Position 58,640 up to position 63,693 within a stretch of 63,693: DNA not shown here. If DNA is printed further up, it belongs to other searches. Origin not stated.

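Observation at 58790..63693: Giant (over 1,630 aa, 5'-truncated by the window) beta-rich protein with no recognisable catalytic motif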

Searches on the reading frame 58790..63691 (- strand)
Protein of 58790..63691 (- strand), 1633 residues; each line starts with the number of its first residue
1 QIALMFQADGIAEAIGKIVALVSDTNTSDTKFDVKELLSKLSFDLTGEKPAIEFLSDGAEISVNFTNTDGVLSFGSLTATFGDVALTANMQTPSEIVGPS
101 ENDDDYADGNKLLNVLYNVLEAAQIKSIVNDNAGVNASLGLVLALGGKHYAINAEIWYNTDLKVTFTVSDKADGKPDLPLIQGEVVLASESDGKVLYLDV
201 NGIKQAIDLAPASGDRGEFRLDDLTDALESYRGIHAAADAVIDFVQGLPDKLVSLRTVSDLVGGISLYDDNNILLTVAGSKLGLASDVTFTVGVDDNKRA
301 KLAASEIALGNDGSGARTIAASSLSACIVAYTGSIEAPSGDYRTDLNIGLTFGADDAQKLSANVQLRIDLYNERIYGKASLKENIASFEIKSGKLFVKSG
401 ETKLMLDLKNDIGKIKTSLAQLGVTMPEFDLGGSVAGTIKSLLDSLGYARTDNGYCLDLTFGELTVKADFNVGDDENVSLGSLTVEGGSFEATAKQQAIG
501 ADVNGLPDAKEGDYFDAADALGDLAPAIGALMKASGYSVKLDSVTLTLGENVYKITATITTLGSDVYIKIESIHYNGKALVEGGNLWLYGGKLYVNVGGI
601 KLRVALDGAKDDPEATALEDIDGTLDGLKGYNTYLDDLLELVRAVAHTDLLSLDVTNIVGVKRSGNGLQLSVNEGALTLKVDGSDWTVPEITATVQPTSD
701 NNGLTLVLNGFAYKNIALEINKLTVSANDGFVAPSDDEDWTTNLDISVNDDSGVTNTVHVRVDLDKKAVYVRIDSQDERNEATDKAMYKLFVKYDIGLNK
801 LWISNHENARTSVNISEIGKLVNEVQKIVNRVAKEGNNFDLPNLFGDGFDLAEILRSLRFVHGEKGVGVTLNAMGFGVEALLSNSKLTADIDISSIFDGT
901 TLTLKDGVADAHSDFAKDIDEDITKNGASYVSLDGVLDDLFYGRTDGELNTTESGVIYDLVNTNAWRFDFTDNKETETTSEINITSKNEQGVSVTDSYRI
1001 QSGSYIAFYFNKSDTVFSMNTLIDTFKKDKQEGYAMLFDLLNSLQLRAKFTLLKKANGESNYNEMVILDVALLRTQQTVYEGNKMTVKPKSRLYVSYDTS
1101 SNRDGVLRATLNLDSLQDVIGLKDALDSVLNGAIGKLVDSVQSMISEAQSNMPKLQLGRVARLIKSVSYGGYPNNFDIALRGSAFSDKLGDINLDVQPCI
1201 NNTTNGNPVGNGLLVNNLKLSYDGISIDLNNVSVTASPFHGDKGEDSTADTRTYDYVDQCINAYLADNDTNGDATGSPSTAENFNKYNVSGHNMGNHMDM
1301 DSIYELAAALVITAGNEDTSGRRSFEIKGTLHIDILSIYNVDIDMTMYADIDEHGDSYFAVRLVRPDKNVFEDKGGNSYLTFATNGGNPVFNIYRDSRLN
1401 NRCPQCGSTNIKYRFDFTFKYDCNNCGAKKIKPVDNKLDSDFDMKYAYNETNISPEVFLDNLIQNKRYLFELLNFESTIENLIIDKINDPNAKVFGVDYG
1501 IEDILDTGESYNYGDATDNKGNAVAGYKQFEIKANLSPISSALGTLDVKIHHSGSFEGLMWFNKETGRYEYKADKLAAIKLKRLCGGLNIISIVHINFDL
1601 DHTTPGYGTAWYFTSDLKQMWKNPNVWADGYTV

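Call 5: search_protein_families(library=pfam, proteins=[window:58790-63691:-], max_evalue=1)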
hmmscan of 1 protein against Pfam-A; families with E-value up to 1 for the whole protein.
window:58790-63691:- (1633 aa): 4 families
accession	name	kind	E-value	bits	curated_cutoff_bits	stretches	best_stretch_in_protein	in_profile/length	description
PF13248.11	Zn_ribbon_3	-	0.058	13.3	27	0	1401-1412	3-13/26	zinc-ribbon domain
PF13944.12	Calycin_like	-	0.078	13.7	30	0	674-745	6-80/124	Calycin-like beta-barrel domain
PF12760.12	Zn_ribbon_IS1595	-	0.11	13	25.4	1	1402-1428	20-45/46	Transposase zinc-ribbon domain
PF09723.15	Zn_ribbon_8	-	0.3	11.6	34.4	0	1396-1411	23-37/41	Zinc ribbon domain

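Call 6: search_protein_families(library=phrogs, proteins=[window:58790-63691:-], max_evalue=1)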
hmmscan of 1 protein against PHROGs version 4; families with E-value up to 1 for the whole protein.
window:58790-63691:- (1633 aa): 5 families
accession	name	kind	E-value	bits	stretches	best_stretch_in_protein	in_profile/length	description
phrog_5516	-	unknown function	0.047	14.8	1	1399-1430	3-41/90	-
phrog_13972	-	DNA, RNA and nucleotide metabolism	0.39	11.9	1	1401-1426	40-66/75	DNA ligase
phrog_11697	-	unknown function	0.5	11.4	0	810-834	14-38/54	-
phrog_17723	-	unknown function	0.6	11.1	1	1400-1427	4-36/47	-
phrog_6422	-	moron, auxiliary metabolic gene and host takeover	0.66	11.4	0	1396-1438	3-48/120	Lar-like restriction alleviation protein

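Call 7: search_protein_families(library=ncbifam, proteins=[window:58790-63691:-], max_evalue=1)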
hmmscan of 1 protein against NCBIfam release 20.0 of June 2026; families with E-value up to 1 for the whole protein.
window:58790-63691:- (1633 aa): 1 family
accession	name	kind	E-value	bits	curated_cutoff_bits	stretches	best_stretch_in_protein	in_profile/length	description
NF047912.1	ECs_2282_CxxC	subfamily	0.46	10.4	37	0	1402-1428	4-35/60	ECs_2282 family putative zinc-binding protein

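Call 9: find_homologous_proteins(query=window:58790-63691:-)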
Query window:58790-63691:- (1633 aa): 2 proteins with E <= 0.001 among 8000 candidates.
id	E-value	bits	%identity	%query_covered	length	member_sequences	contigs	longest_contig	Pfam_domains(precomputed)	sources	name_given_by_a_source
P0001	0.0e+0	1122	44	88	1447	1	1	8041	-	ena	-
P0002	1.4e-44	171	23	87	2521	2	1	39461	-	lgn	-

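Call 10: find_encoding_contigs(protein=P0002, flank=10000)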
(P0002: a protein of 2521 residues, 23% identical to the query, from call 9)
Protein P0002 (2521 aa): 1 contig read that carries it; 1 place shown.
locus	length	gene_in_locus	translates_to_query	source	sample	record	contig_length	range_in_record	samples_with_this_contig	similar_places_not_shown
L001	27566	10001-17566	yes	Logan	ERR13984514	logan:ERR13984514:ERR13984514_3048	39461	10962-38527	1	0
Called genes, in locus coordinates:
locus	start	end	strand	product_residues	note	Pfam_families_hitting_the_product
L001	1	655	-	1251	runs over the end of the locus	-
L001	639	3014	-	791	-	PF03176:MMPL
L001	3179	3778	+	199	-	-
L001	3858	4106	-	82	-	PF12637:TSCPD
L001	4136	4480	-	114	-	PF02410:RsfS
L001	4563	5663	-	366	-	PF01467:CTP_transf_like, PF01966:HD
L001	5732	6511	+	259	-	-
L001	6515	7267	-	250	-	PF02163:Peptidase_M50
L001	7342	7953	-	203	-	-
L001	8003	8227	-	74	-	-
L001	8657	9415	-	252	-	PF01656:CbiA, PF02374:ArsA_ATPase (weak), PF06564:CBP_BcsQ (faint), PF09140:MipZ, PF10609:ParA, PF13614:AAA_31, PF16575:CLP1_P (faint)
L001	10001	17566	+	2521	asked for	-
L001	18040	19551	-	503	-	PF02541:Ppx-GppA, PF21447:Ppx-GppA_III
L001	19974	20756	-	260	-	PF00849:PseudoU_synth_2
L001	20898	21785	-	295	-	PF10672:Methyltrans_SAM, PF03602:Cons_hypoth95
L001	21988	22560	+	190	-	PF01648:ACPS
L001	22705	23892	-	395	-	PF09515:Thia_YuaJ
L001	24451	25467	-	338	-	PF07786:HGSNAT_cat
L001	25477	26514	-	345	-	PF03054:tRNA_Me_trans, PF20259:tRNA_Me_trans_M, PF20258:tRNA_Me_trans_C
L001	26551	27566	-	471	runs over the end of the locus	PF07497:Rho_RNA_bind, PF00006:ATP-synt_ab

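Call 11: find_encoding_contigs(protein=P0001, flank=10000)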
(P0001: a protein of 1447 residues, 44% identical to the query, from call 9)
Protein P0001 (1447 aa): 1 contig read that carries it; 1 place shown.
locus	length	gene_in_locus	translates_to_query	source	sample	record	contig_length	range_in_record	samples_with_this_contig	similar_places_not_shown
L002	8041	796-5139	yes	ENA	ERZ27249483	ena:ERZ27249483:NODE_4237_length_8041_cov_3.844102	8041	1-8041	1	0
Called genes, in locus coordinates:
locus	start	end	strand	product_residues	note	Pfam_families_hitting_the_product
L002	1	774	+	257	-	?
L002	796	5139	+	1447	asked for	-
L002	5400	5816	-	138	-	PF00383:dCMP_cyt_deam_1, PF08211:dCMP_cyt_deam_2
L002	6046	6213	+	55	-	PF00471:Ribosomal_L33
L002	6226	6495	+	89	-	PF00584:SecE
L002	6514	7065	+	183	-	PF02357:NusG, PF00467:KOW (weak)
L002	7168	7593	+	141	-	PF03946:Ribosomal_L11_N, PF00298:Ribosomal_L11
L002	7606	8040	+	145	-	?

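Call 19: find_related_loci(query=A1, collection=genome_contigs, flank=10000)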
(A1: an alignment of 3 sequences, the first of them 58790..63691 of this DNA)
Query A1 (1633 aa) in genome_contigs; peptide patterns used: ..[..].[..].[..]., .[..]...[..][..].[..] (x = any residue, [..] = any of these).
90 stretches matched a pattern; 21 encode a relative of the query (tblastn E <= 1e-3); 20 distinct loci.
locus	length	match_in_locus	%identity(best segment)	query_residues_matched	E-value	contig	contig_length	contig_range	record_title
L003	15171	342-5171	43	1-1633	0e+0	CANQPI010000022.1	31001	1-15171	MAG: uncultured Clostridia bacterium isolate Lapin-012__bin2 genome assembly, contig: Lapin-012__NODE_2256_length_31001_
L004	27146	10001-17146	50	2-1627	0e+0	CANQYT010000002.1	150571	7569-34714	MAG: uncultured Clostridia bacterium isolate Lapin-015__bin24 genome assembly, contig: Lapin-015__NODE_51_length_150571_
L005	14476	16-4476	45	189-1627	0e+0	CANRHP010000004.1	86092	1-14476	MAG: uncultured Clostridia bacterium isolate Lapin-032__bin130 genome assembly, contig: Lapin-032__NODE_462_length_86092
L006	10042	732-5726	44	2-1633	0e+0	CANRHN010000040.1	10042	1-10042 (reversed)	MAG: uncultured Clostridia bacterium isolate Lapin-032__bin20 genome assembly, contig: Lapin-032__NODE_9129_length_10042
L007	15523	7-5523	40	2-1611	0e+0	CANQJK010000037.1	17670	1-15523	MAG: uncultured Clostridia bacterium isolate Lapin-032__bin128 genome assembly, contig: Lapin-032__NODE_4752_length_1767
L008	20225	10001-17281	38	2-1621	0e+0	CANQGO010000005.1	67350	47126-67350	MAG: uncultured Clostridia bacterium isolate Lapin-032__bin16 genome assembly, contig: Lapin-032__NODE_712_length_67350_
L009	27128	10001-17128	34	2-1631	0e+0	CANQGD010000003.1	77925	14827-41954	MAG: uncultured Clostridia bacterium isolate Lapin-005__bin73 genome assembly, contig: Lapin-005__NODE_355_length_77925_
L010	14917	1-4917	44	65-1633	0e+0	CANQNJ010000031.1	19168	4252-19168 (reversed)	MAG: uncultured Clostridia bacterium isolate Lapin-012__bin45 genome assembly, contig: Lapin-012__NODE_3763_length_19168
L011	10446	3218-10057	39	2-1613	0e+0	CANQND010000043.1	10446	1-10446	MAG: uncultured Clostridia bacterium isolate Lapin-012__bin87 genome assembly, contig: Lapin-012__NODE_7031_length_10446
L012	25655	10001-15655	27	7-1619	5e-127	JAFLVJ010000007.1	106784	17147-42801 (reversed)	MAG: Clostridiales bacterium isolate HAN102 Seq7, whole genome shotgun sequence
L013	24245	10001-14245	27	4-1556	7e-117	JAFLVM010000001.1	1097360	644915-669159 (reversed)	MAG: Clostridiales bacterium isolate HAN105 Seq1, whole genome shotgun sequence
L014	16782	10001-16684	29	1-744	1e-66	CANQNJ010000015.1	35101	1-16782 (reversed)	MAG: uncultured Clostridia bacterium isolate Lapin-012__bin45 genome assembly, contig: Lapin-012__NODE_1940_length_35101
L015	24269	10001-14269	28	7-1621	7e-118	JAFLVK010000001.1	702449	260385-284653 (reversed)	MAG: Clostridiales bacterium isolate HAN103 Seq1, whole genome shotgun sequence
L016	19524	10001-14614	28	32-1631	4e-126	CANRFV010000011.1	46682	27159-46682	MAG: uncultured Clostridia bacterium isolate Lapin-023__bin100 genome assembly, contig: Lapin-023__NODE_1066_length_4668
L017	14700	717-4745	24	11-1451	3e-52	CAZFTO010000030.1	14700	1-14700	MAG TPA_asm: uncultured Oscillospiraceae bacterium isolate SRP350583_co2_325 genome assembly, contig: NODE_6007_length_1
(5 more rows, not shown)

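Call 26: find_homologous_proteins(query=A2, max_evalue=0.001)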
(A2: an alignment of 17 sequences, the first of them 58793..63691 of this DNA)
Query A2 (17 sequences) (1633 aa, profile of the alignment): 2 proteins with E <= 0.001 among 8000 candidates.
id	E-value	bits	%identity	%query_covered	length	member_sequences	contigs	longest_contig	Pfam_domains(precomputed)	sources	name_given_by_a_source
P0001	0.0e+0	1755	44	88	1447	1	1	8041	-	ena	-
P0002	0.0e+0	1551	23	87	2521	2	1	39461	-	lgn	-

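Call 27: search_solved_structures(query=A2, max_evalue=1)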
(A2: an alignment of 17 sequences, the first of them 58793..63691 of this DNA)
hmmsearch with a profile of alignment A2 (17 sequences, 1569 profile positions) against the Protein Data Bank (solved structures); distinct sequences matched with E-value up to 1: 0.

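Call 37: search_protein_families(library=pfam, proteins=[L008:4513-6318:+, L009:3624-6275:+, L012:5566-7422:+, L016:3180-5717:+, L004:7082-10081:+, L004:10082-13081:+, L001:10001-13000:+], max_evalue=0.1)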
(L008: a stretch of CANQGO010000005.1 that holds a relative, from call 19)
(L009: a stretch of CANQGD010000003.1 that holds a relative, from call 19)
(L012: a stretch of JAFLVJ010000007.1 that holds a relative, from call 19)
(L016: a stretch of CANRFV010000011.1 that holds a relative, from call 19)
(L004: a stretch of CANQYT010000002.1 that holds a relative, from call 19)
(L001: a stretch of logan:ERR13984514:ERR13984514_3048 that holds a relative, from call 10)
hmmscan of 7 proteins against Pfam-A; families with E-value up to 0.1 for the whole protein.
L008:4513-6318:+ (601 aa): 4 families
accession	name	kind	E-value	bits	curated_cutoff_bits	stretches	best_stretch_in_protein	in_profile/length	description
PF04231.19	Endonuclease_1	-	2.8e-38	132.4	25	1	63-285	1-235/235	Endonuclease I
PF02368.24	Big_2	-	2.4e-24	85.5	22.8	2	420-484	5-70/79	Bacterial Ig-like domain (group 2)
PF22359.2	Big-like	-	4.9e-05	23.9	27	1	449-485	2-37/48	Bacterial Ig-like domain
PF21461.3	HL_N-beta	-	0.0005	20.2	27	1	366-393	18-44/57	Hyaluronate lyase, N-terminal beta-sheet domain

L009:3624-6275:+ (883 aa): 7 families
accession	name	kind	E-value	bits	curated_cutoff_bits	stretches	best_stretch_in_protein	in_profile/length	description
PF02368.24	Big_2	-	3.9e-71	235.5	22.8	5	408-481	3-78/79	Bacterial Ig-like domain (group 2)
PF04231.19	Endonuclease_1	-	1.4e-29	103.9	25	1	63-287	1-235/235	Endonuclease I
PF21461.3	HL_N-beta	-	2.5e-05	24.4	27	1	357-394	14-50/57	Hyaluronate lyase, N-terminal beta-sheet domain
PF22359.2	Big-like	-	4.4e-05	24.1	27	1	620-668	3-48/48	Bacterial Ig-like domain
PF23486.1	Ig_TMEM132_5th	-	0.00028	21.5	28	0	623-671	89-137/137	TMEM132 fifth domain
PF12918.12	TcdB_N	-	0.0018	18.9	27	1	804-842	2-41/66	TcdB toxin N-terminal helical domain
PF22067.2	Cep192_D3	-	0.004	17.7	27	0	481-526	28-73/99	Cep192 domain 3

L012:5566-7422:+ (618 aa): 6 families
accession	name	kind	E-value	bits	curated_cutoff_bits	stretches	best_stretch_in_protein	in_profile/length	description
PF04231.19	Endonuclease_1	-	1.6e-35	123.4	25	1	84-306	2-235/235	Endonuclease I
PF02368.24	Big_2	-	1.1e-27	96.2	22.8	2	434-502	3-73/79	Bacterial Ig-like domain (group 2)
PF21461.3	HL_N-beta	-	0.00044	20.4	27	1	388-420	19-50/57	Hyaluronate lyase, N-terminal beta-sheet domain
PF22359.2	Big-like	-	0.00047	20.8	27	1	466-497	3-34/48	Bacterial Ig-like domain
PF05119.17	Terminase_4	-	0.018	15.9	24.7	1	540-600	24-86/98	Phage terminase, small subunit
PF23486.1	Ig_TMEM132_5th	-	0.064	13.8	28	0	386-429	89-133/137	TMEM132 fifth domain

L016:3180-5717:+ (845 aa): 5 families
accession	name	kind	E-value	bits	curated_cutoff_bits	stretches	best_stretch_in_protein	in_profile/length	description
PF02368.24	Big_2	-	5e-56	187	22.8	4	405-476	2-75/79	Bacterial Ig-like domain (group 2)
PF04231.19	Endonuclease_1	-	2.2e-31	109.9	25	1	63-282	1-235/235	Endonuclease I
PF22359.2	Big-like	-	6.6e-13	49.1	27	2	523-555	2-34/48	Bacterial Ig-like domain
PF23486.1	Ig_TMEM132_5th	-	4.3e-09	37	28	1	441-489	89-137/137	TMEM132 fifth domain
PF21461.3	HL_N-beta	-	0.009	16.2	27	1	358-385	19-45/57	Hyaluronate lyase, N-terminal beta-sheet domain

L004:7082-10081:+ (1000 aa): 0 families

L004:10082-13081:+ (1000 aa): 0 families

L001:10001-13000:+ (1000 aa): 0 families
